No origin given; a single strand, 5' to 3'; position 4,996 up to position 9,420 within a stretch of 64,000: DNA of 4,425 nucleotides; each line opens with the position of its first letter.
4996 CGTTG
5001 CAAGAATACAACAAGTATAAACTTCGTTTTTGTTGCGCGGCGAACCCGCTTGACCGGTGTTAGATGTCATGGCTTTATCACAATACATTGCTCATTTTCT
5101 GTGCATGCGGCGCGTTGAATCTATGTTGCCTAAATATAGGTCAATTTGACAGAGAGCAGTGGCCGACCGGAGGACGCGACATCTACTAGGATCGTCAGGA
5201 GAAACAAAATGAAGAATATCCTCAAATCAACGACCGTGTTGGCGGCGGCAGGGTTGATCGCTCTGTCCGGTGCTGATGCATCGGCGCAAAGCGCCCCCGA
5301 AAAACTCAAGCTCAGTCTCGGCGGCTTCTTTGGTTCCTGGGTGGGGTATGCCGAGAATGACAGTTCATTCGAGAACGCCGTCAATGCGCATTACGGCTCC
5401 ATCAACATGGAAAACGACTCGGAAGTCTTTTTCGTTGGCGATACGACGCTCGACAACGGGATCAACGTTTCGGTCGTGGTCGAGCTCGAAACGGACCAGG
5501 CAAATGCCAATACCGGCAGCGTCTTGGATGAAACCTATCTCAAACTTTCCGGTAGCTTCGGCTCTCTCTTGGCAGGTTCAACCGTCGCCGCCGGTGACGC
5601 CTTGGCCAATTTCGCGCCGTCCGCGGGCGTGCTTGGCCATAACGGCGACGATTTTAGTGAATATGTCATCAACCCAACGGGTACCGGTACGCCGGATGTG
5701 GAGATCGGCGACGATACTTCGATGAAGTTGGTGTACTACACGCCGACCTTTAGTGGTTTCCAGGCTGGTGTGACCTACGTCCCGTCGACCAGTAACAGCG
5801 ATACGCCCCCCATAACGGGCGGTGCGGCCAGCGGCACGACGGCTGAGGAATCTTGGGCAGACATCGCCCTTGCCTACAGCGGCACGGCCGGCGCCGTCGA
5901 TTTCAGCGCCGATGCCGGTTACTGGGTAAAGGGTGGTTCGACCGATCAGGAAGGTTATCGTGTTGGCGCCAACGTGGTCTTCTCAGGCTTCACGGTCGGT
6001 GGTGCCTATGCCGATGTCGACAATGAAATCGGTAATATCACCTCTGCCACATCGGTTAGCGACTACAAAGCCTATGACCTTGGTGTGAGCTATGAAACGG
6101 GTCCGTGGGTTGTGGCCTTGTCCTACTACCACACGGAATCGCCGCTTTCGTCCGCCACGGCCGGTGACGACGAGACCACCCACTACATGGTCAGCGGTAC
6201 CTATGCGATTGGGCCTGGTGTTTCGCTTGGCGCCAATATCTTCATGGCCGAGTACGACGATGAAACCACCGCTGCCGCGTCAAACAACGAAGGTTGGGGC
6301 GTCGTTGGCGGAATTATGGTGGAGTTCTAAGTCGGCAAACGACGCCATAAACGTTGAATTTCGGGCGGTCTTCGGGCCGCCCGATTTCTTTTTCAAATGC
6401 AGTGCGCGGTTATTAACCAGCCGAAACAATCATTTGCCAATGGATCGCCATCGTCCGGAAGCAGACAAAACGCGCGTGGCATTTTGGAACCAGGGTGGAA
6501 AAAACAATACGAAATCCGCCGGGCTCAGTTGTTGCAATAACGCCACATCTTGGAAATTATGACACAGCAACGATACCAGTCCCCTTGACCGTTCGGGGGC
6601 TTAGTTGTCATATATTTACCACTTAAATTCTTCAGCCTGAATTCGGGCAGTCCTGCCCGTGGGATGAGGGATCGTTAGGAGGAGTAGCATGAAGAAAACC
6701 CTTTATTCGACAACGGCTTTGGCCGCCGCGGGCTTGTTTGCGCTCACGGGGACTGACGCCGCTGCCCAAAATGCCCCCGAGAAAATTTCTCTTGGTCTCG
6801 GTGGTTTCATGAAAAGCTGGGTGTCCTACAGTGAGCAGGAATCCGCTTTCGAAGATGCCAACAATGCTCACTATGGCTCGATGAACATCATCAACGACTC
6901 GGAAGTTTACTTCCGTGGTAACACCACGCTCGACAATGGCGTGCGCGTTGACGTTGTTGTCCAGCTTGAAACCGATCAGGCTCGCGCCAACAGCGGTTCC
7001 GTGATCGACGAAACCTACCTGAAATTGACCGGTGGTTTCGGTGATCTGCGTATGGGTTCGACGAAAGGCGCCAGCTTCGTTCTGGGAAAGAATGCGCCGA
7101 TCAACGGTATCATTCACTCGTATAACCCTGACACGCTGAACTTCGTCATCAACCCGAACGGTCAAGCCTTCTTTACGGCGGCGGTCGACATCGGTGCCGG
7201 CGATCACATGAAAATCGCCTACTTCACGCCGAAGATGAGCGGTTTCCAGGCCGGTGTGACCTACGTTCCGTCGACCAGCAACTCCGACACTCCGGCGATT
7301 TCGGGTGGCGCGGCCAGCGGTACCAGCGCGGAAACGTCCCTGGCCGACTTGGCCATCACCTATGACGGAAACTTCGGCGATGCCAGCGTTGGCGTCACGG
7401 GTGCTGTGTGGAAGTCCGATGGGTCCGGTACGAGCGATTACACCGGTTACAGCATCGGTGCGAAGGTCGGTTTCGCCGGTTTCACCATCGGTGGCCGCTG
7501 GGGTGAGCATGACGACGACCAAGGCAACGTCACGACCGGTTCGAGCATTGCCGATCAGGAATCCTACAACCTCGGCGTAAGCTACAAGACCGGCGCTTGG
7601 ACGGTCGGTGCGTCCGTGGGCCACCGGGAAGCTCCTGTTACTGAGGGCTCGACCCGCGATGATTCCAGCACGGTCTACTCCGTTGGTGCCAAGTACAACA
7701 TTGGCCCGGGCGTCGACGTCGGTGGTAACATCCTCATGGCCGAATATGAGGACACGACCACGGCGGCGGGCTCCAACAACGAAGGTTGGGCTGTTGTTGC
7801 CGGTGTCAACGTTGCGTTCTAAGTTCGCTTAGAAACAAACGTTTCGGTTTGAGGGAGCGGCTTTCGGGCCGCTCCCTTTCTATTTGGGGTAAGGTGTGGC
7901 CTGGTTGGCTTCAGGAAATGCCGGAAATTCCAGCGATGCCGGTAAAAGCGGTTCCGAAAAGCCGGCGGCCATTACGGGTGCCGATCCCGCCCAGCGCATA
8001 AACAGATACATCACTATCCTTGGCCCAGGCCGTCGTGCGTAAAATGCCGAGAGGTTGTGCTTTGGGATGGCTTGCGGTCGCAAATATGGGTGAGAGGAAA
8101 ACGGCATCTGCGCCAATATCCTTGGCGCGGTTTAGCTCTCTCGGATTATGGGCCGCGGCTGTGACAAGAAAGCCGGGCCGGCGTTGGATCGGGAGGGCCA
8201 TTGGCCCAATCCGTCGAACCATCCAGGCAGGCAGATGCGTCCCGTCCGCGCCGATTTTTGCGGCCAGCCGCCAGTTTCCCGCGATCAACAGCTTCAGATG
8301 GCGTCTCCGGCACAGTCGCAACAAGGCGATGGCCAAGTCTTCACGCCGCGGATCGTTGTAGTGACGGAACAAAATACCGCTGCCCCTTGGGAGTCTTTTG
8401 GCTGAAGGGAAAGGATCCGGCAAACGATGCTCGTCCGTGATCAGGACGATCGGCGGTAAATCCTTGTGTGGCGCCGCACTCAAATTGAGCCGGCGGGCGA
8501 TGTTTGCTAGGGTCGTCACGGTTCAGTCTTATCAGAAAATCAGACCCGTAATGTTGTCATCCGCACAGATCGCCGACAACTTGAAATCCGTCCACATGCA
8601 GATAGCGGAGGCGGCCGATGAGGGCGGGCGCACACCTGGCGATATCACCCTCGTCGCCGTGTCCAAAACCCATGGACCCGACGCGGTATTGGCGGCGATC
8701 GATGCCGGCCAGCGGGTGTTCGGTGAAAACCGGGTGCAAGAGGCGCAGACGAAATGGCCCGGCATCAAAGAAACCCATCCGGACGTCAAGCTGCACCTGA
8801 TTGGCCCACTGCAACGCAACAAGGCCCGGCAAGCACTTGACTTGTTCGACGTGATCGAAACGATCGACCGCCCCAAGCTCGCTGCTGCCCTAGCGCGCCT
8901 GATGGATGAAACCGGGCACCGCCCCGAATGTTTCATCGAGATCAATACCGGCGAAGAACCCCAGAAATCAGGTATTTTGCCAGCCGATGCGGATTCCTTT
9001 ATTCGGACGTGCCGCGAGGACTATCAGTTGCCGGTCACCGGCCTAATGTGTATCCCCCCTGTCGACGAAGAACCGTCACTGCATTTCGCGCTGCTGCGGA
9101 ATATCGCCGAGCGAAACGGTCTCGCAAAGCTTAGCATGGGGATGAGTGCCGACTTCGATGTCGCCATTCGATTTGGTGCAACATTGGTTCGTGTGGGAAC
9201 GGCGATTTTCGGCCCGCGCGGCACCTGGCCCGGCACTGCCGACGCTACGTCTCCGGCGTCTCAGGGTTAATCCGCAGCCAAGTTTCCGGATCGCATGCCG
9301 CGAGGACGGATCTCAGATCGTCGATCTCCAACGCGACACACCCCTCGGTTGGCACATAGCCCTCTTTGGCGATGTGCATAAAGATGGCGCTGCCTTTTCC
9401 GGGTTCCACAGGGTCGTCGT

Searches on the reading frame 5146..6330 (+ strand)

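Call 69: search_protein_families(library=pfam, proteins=[window:5146-6330:+], max_evalue=0.00001)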
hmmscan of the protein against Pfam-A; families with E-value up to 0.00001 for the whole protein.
window:5146-6330:+ (394 aa): 1 family
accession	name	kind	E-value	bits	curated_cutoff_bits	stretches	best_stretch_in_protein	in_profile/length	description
PF13609.12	Porin_4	-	6.6e-44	151.4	27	1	33-372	1-309/310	Gram-negative porin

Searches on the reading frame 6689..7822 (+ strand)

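Call 69: search_protein_families(library=pfam, proteins=[window:6689-7822:+], max_evalue=0.00001)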
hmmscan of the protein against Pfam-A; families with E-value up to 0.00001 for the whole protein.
window:6689-7822:+ (377 aa): 1 family
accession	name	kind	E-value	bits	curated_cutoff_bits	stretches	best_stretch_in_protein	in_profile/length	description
PF13609.12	Porin_4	-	1.7e-44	153.3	27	1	11-355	2-309/310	Gram-negative porin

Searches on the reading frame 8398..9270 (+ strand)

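Call 69: search_protein_families(library=pfam, proteins=[window:8398-9270:+], max_evalue=0.00001)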
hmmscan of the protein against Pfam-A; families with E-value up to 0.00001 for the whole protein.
window:8398-9270:+ (290 aa): 1 family
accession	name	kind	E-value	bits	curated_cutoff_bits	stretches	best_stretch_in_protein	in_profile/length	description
PF01168.26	Ala_racemase_N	-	2.3e-18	67.1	24.1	1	84-273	22-218/220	Alanine racemase, N-terminal domain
